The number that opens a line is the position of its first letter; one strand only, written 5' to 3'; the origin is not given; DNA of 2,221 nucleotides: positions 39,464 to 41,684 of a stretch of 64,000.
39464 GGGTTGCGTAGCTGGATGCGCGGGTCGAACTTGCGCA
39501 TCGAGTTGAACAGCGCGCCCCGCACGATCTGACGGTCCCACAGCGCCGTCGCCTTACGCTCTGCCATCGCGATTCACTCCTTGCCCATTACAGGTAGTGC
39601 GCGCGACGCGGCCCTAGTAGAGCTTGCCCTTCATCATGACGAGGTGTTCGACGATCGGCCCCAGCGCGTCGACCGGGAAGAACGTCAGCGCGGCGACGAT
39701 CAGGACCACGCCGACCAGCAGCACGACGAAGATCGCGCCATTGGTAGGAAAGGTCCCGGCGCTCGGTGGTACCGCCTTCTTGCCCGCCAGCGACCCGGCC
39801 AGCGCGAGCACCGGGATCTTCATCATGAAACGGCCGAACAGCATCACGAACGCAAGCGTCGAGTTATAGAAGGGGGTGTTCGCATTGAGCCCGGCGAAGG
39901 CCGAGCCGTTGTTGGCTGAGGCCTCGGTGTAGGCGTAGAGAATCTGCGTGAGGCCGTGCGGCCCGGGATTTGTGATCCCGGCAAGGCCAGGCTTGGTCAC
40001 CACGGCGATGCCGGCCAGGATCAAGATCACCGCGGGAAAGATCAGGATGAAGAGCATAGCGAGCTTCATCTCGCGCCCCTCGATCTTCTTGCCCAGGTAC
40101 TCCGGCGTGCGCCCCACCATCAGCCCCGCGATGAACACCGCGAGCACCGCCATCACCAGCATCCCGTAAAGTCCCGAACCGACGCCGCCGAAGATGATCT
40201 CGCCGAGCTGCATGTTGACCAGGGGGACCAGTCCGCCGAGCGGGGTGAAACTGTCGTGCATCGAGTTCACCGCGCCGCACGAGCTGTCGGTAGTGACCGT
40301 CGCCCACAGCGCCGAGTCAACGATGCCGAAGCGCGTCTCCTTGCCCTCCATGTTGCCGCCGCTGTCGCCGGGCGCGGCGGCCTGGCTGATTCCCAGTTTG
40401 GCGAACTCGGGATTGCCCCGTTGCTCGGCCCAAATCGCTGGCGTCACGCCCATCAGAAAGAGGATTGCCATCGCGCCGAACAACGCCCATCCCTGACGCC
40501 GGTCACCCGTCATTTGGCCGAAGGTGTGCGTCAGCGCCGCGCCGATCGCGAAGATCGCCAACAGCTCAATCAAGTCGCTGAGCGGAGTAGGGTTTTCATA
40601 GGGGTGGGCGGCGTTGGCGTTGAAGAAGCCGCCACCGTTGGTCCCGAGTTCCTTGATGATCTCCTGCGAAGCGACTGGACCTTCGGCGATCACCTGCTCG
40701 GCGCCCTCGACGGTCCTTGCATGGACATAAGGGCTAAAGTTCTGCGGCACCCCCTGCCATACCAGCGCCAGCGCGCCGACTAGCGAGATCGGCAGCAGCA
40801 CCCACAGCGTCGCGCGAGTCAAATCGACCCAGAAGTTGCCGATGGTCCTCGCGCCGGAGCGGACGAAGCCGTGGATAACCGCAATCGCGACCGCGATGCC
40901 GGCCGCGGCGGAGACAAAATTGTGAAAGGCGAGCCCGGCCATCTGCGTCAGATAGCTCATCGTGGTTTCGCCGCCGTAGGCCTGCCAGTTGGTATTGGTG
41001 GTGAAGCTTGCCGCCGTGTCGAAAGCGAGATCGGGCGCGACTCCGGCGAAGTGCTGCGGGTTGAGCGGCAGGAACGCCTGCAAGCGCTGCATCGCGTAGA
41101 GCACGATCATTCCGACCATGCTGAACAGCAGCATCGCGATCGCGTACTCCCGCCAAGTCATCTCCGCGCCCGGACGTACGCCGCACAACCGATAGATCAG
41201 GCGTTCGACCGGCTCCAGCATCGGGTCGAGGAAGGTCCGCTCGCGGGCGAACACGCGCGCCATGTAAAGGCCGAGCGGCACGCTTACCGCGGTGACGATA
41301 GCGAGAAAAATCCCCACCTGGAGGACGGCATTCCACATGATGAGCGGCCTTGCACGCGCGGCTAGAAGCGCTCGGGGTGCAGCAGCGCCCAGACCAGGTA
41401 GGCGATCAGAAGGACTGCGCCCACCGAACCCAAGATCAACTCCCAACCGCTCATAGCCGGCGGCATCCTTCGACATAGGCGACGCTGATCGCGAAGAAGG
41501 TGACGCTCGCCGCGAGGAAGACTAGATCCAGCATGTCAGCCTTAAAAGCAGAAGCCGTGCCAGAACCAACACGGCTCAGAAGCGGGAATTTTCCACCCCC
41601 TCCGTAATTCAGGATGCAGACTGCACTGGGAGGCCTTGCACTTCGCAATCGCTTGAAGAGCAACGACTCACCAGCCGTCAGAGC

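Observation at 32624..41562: kdpFABC operon wired to a split KdpD-N/USP sensor, a HAMP-PAS kinase and an NtrC-type sigma-54 activator instead of KdpD/KdpE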

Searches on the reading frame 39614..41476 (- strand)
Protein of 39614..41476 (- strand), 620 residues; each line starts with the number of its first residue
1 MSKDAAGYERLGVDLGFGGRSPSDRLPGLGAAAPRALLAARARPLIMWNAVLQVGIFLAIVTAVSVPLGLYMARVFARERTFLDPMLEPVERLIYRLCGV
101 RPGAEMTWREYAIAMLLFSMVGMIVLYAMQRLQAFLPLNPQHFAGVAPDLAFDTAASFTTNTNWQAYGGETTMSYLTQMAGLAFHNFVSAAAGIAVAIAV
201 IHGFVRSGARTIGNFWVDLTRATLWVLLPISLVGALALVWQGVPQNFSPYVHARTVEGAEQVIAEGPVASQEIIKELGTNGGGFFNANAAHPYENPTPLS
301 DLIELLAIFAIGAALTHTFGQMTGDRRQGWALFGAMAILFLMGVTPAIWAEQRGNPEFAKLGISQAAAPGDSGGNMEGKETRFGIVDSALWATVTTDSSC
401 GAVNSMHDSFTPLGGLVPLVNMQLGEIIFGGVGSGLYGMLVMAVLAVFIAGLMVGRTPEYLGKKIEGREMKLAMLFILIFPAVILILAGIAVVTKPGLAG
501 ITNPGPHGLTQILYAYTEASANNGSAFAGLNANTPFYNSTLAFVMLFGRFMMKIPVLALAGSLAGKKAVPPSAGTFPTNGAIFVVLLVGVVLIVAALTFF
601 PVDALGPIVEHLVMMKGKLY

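Call 3: search_protein_families(library=pfam, proteins=[window:39614-41476:-], max_evalue=0.01)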
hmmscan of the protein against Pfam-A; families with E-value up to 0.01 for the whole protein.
window:39614-41476:- (620 aa): 1 family
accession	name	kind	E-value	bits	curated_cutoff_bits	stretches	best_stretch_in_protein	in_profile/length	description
PF03814.21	KdpA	-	1.8e-251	835.6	22.6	1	56-612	2-548/548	Potassium-transporting ATPase A subunit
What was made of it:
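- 39614..41338 (-): kdpA (574 aa). Pfam KdpA 1.8e-251 (call 3).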

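Call 57: find_related_loci(query=window:39617-41338:-, collection=metagenome_contigs, flank=9000)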
Query window:39617-41338:- (574 aa) in metagenome_contigs; peptide patterns used: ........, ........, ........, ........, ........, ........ (x = any residue, [..] = any of these).
600 stretches matched a pattern (row limit reached: there are more); 599 encode a relative of the query (tblastn E <= 1e-3); the best 80 are kept; 80 distinct loci.
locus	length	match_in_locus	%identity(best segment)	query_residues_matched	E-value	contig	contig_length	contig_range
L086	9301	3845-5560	82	3-574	0e+0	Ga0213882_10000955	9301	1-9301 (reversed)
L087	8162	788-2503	79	3-574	0e+0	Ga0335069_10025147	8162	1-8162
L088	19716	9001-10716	74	3-574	0e+0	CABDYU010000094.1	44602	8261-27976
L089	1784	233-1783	78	1-517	0e+0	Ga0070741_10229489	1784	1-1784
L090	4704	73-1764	66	3-572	0e+0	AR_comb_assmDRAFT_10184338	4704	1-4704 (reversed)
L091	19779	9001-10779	63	3-574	0e+0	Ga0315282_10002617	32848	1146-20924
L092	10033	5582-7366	62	2-574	0e+0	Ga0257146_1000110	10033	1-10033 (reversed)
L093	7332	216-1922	65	6-574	0e+0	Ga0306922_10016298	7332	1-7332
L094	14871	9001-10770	63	3-574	0e+0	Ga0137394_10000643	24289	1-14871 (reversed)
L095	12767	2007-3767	64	3-574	0e+0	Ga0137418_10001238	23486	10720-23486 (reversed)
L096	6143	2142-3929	62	3-574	0e+0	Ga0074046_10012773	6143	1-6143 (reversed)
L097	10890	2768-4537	62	3-574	0e+0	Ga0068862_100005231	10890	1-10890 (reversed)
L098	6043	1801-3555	64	3-574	0e+0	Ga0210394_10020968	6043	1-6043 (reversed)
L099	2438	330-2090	62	3-574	0e+0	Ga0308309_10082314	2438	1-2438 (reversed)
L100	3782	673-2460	63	3-574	0e+0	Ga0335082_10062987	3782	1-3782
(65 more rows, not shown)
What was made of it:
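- Tried and rejected: The metagenome scan with KdpA had the same limit (call 57).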

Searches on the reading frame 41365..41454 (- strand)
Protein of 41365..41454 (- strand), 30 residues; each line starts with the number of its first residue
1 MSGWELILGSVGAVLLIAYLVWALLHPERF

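Call 40: search_protein_families(library=ncbifam, proteins=[window:41365-41454:-], max_evalue=0.001)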
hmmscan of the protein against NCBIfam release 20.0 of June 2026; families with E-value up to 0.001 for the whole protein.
window:41365-41454:- (30 aa): 2 families
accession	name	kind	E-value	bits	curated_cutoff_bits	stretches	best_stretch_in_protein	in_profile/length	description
TIGR02115.1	potass_kdpF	equivalog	1.9e-06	27.6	26.85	1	11-30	5-24/24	K(+)-transporting ATPase subunit F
NF011342.0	PRK14759.1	equivalog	0.00025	21.2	53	1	9-30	8-29/29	K(+)-transporting ATPase subunit F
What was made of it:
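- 41362..41454 (-): kdpF (30 aa). TIGR02115 27.6 bits, above its cutoff (call 40).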

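Call 68: search_protein_families(library=pfam, proteins=[window:41365-41454:-], max_evalue=1)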
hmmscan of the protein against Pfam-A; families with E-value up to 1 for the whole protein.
window:41365-41454:- (30 aa): 1 family
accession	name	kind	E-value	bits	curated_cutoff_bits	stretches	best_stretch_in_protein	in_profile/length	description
PF09604.15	Potass_KdpF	-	7.3e-07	29.4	21.2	1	7-30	1-24/24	F subunit of K+-transporting ATPase (Potass_KdpF)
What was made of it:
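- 41362..41454 (-): Potass_KdpF 7.3e-07 (call 68).
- Checked: kdpF (30 aa, 41454..41362) hits Potass_KdpF, 7.3e-07 (call 68).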

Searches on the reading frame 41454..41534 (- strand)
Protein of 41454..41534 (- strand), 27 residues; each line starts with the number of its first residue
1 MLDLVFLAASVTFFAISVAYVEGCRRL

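Call 40: search_protein_families(library=ncbifam, proteins=[window:41454-41534:-], max_evalue=0.001)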
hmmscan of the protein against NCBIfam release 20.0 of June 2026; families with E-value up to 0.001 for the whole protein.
window:41454-41534:- (27 aa): 0 families

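Call 68: search_protein_families(library=pfam, proteins=[window:41454-41534:-], max_evalue=1)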
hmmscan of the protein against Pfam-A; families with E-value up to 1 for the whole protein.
window:41454-41534:- (27 aa): 0 families
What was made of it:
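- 41451..41534 (-): 27-aa hydrophobic sORF (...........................). Its stop overlaps the kdpF start (ATGA). Its ATG lies 14 nt after the C of the -12 GC, so the predicted 5' leader is about 2 nt. There is no Pfam or NCBIfam hit (calls 40, 68).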
